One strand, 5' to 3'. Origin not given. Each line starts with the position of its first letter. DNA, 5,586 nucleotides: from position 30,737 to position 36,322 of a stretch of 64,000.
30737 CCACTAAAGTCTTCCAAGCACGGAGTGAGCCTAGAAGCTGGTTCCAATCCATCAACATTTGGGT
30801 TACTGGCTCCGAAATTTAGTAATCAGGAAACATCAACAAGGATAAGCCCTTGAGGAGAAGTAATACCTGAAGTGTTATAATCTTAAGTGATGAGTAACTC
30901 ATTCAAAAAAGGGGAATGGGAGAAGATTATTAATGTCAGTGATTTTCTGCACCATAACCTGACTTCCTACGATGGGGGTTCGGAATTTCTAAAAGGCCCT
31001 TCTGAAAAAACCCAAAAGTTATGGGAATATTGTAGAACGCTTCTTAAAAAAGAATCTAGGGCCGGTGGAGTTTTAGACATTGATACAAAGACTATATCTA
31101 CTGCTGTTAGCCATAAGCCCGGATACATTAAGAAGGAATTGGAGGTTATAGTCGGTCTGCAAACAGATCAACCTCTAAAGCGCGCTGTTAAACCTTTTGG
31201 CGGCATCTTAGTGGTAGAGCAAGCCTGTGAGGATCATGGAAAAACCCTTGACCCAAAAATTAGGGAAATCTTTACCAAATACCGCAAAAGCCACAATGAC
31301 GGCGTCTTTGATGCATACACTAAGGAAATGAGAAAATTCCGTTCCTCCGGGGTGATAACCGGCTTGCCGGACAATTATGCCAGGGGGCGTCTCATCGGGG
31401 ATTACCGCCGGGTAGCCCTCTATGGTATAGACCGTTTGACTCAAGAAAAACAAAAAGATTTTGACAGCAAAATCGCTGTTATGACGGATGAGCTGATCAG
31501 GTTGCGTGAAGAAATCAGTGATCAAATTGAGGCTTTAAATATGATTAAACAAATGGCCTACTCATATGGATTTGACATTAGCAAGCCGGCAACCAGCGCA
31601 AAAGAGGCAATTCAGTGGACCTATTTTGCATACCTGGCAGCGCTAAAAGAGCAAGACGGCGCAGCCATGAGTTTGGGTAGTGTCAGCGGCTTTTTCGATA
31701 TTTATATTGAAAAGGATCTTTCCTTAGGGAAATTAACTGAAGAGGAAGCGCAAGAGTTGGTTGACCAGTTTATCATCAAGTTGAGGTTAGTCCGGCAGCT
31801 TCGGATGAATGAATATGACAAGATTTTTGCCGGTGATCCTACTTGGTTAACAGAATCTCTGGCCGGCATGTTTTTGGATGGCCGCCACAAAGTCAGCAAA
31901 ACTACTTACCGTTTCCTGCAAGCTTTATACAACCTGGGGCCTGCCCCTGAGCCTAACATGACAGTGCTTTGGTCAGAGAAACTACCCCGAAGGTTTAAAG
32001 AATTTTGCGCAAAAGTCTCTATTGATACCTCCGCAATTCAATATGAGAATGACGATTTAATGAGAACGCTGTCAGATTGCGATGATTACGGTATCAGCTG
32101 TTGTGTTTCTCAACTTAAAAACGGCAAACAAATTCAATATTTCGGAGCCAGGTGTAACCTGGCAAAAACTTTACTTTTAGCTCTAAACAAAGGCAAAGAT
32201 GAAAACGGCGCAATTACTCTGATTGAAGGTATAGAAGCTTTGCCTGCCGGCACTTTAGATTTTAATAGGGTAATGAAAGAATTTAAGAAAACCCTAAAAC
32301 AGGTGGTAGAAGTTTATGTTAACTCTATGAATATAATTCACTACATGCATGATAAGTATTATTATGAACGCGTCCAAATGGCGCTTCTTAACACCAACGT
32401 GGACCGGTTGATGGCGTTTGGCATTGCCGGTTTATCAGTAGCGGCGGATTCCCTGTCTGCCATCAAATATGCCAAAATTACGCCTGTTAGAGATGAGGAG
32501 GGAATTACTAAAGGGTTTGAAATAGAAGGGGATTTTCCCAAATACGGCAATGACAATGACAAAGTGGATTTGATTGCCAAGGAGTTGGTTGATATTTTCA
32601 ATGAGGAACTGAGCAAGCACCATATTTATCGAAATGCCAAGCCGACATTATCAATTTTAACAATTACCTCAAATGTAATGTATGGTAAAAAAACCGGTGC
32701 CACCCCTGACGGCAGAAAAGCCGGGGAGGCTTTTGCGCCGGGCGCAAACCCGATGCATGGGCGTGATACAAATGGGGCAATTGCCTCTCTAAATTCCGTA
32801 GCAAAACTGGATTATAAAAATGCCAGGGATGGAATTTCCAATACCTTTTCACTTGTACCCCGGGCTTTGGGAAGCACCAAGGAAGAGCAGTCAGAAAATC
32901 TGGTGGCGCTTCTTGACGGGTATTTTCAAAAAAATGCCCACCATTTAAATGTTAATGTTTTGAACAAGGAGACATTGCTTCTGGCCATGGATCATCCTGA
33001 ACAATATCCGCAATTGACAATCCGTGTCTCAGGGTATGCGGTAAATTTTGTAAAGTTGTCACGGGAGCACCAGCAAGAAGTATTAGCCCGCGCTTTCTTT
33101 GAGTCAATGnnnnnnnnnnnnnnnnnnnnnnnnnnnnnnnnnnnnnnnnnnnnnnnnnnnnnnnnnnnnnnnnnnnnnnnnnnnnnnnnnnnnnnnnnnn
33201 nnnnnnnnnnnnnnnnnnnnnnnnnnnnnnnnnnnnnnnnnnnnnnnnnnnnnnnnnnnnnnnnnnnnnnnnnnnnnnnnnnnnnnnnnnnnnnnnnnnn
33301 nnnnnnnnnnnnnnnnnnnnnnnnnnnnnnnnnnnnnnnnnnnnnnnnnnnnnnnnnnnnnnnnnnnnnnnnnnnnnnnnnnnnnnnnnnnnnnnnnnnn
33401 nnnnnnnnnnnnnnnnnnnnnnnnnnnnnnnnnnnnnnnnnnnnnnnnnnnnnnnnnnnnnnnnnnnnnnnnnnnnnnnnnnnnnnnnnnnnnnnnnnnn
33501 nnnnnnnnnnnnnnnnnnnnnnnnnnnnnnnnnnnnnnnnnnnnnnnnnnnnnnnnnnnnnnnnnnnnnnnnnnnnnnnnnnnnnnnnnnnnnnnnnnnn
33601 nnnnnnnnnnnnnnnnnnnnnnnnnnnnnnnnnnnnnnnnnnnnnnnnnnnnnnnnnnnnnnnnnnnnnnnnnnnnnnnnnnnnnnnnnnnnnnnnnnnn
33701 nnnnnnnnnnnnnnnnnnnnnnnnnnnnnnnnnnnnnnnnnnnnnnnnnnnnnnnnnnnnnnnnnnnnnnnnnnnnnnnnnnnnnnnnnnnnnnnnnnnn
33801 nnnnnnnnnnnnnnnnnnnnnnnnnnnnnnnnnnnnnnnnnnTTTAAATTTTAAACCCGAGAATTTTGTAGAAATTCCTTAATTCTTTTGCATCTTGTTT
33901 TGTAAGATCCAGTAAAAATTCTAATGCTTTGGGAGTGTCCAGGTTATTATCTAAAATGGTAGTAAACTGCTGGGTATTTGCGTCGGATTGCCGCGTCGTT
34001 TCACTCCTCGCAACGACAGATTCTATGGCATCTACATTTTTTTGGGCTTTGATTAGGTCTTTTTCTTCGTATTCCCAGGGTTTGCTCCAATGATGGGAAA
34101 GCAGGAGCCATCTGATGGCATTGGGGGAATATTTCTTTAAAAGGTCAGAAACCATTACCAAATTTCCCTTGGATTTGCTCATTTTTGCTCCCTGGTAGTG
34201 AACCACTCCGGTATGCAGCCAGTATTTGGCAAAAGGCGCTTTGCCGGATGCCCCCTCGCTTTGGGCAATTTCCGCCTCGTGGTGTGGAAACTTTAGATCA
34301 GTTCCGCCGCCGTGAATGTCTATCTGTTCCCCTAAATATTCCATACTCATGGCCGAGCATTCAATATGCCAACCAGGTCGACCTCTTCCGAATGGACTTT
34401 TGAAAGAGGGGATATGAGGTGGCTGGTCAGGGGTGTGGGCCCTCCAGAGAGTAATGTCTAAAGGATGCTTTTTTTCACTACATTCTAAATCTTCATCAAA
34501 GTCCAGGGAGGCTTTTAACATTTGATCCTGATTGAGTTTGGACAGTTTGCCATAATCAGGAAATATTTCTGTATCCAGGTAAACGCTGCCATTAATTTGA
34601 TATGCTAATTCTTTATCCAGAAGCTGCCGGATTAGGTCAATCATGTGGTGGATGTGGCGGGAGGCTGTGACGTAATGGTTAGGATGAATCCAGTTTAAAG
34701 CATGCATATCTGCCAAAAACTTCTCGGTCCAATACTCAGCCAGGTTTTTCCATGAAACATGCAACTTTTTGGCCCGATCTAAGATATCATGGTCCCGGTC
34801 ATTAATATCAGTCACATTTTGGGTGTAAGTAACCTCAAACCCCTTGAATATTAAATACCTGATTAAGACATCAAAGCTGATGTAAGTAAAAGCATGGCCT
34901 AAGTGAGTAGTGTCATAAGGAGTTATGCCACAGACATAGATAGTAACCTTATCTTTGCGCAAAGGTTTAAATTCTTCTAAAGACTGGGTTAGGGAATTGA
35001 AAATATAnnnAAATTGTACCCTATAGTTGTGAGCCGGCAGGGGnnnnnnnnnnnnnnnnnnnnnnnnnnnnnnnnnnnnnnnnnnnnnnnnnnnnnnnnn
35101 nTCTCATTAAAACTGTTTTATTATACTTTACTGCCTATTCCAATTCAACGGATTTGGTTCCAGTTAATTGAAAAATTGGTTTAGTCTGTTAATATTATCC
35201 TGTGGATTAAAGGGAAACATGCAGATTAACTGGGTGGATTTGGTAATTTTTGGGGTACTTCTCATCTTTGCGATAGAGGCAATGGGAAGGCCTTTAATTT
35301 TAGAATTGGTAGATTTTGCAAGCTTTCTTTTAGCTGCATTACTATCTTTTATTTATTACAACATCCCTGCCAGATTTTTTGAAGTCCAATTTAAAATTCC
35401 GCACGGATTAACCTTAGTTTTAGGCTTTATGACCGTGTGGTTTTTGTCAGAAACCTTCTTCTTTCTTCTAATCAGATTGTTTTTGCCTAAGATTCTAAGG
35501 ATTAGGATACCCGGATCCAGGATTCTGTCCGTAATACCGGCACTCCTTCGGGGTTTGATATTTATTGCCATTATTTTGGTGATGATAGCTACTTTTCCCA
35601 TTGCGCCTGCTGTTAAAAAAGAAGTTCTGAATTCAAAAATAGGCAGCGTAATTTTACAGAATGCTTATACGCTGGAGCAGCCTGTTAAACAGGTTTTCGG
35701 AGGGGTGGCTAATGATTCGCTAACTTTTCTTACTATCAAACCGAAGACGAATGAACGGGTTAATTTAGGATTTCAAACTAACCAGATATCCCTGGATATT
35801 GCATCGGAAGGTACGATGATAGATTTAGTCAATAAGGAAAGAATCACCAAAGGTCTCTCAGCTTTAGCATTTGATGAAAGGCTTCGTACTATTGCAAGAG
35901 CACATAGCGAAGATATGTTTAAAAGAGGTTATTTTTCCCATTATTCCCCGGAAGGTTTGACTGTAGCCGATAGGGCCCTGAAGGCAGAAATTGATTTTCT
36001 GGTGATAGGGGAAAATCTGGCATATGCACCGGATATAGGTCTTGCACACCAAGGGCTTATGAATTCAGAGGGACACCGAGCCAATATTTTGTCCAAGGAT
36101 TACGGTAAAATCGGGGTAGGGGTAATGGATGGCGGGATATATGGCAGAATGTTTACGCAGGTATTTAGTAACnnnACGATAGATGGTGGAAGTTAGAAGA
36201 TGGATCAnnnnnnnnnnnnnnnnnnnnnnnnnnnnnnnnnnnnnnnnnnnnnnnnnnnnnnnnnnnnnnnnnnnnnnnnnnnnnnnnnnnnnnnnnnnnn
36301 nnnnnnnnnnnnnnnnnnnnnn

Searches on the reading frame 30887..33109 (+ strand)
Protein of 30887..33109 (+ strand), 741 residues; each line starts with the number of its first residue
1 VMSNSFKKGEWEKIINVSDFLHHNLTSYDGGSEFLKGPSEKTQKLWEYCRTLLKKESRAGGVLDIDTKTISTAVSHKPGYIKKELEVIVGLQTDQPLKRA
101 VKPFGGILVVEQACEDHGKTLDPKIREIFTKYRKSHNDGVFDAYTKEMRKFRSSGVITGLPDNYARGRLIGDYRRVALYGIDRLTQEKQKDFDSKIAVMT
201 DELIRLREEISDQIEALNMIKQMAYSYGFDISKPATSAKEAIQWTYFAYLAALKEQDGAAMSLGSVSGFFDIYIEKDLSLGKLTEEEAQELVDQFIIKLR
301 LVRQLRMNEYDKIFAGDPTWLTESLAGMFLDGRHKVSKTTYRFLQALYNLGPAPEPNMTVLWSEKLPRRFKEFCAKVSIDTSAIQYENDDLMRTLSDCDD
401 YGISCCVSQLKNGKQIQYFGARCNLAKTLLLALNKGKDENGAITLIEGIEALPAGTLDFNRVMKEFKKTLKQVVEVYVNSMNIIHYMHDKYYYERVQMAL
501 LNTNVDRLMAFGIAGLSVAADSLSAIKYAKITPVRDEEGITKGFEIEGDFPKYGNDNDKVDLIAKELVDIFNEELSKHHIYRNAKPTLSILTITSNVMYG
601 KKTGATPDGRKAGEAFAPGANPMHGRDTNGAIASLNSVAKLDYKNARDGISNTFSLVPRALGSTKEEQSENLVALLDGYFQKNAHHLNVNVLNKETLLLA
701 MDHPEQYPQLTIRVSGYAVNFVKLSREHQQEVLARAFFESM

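Call 43: search_protein_families(library=ncbifam, proteins=[window:30887-33109:+], max_evalue=0.00001)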
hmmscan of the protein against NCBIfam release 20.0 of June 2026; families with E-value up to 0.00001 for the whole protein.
window:30887-33109:+ (741 aa): 12 families
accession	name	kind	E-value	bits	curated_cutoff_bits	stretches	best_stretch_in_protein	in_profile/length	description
TIGR01255.1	pyr_form_ly_1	equivalog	0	1134.8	994.2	1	4-741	3-744/744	formate C-acetyltransferase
TIGR01774.1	PFL2-3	subfamily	7.3e-71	239.5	678.2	2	549-736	596-782/786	formate C-acetyltransferase/glycerol dehydratase family glycyl radical enzyme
NF043068.1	glycl_HYPD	equivalog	2.5e-47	161.5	1100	1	232-736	246-780/784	trans-4-hydroxy-L-proline dehydratase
NF007437.0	PRK09983.1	equivalog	3.4e-47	161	1109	2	548-736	574-761/765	formate C-acetyltransferase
NF048011.1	SfplDhtHpsGDes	equivalog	4.1e-42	144.5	1000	1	223-736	267-817/821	(2S)-3-sulfopropanediol dehydratase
NF033718.1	indole_decarb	equivalog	1.1e-41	142.9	1100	2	549-739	679-867/868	indoleacetate decarboxylase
TIGR04394.1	choline_CutC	equivalog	1e-40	140.1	1050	1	232-739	251-787/789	choline trimethylamine-lyase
NF033715.1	glycyl_HPDL_Lrg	equivalog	1.2e-36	125.9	1150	2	550-739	713-900/901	4-hydroxyphenylacetate decarboxylase large subunit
NF048009.1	SfplDhtHpfGKleb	equivalog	1.4e-36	125.9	1000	1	223-736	265-820/824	(2S)-3-sulfopropanediol dehydratase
NF038360.1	rad_fix_GrcA3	exception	7e-35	118.9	158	1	665-741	2-78/78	autonomous glycyl radical cofactor GrcA3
NF008341.1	PRK11127.1-1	equivalog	1e-25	89.5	145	1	683-740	22-79/80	autonomous glycyl radical cofactor GrcA2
TIGR04365.1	spare_glycyl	equivalog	2.6e-20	73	170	1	684-741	69-126/126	autonomous glycyl radical cofactor GrcA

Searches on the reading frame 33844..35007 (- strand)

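Call 43: search_protein_families(library=ncbifam, proteins=[window:33844-35007:-], max_evalue=0.00001)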
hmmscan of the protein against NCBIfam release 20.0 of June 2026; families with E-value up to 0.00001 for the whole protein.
window:33844-35007:- (387 aa): 20 families
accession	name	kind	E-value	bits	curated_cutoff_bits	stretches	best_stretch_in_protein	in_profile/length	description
TIGR00435.1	cysS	equivalog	6.1e-116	388.2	340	1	2-373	3-375/466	cysteine--tRNA ligase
TIGR03447.1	mycothiol_MshC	equivalog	2.7e-103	345.9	485.1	1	5-370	23-383/411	cysteine--1-D-myo-inosityl 2-amino-2-deoxy-alpha-D-glucopyranoside ligase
NF011108.0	PRK14536.1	equivalog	1.7e-77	261.3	780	1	2-333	5-338/490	cysteine--tRNA ligase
NF011107.0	PRK14534.1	equivalog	6.9e-53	180.3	744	1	2-318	5-323/481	cysteine--tRNA ligase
TIGR00398.1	metG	equivalog_domain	2.9e-17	62.6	336.35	2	264-329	316-381/530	methionine--tRNA ligase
NF008957.0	PRK12300.1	subfamily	1.1e-13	50.1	677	1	266-343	617-695/946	leucine--tRNA ligase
TIGR00422.1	valS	equivalog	2.6e-13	48.9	612.1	1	247-320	498-572/863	valine--tRNA ligase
NF009687.0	PRK13208.1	equivalog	7.7e-13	47.5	738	1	247-331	506-590/801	valine--tRNA ligase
NF008900.0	PRK12267.1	equivalog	1.6e-11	43.5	598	0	266-320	290-345/648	methionine--tRNA ligase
TIGR00392.1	ileS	equivalog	4.5e-11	41.7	621.4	1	253-328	589-664/861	isoleucine--tRNA ligase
NF004349.1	PRK05729.1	equivalog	1.9e-10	39.6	704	1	253-305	494-546/860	valine--tRNA ligase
NF001100.0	PRK00133.1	equivalog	8.8e-09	34.4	587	0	266-332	321-388/676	methionine--tRNA ligase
NF000540.1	alt_ValS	exception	1.2e-08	33.4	900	0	247-318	546-617/827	valine--tRNA ligase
TIGR00467.1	lysS_arch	equivalog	2.4e-08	33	147.55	0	263-350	265-346/515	lysine--tRNA ligase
TIGR00395.1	leuS_arch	equivalog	2.4e-08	32.5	648.5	1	266-356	611-700/938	leucine--tRNA ligase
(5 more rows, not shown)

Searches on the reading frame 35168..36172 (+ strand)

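Call 20: search_protein_families(library=pfam, proteins=[window:35168-36172:+], max_evalue=0.001)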
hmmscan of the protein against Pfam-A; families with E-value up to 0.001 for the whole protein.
window:35168-36172:+ (335 aa): 2 families
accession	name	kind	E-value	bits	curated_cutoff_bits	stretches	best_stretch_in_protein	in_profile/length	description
PF00188.32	CAP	-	3.6e-16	60.5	21.1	1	219-332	2-116/117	Cysteine-rich secretory protein family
PF02674.22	Colicin_V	-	7.4e-07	29.7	29.3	1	23-161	1-138/144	Colicin V production protein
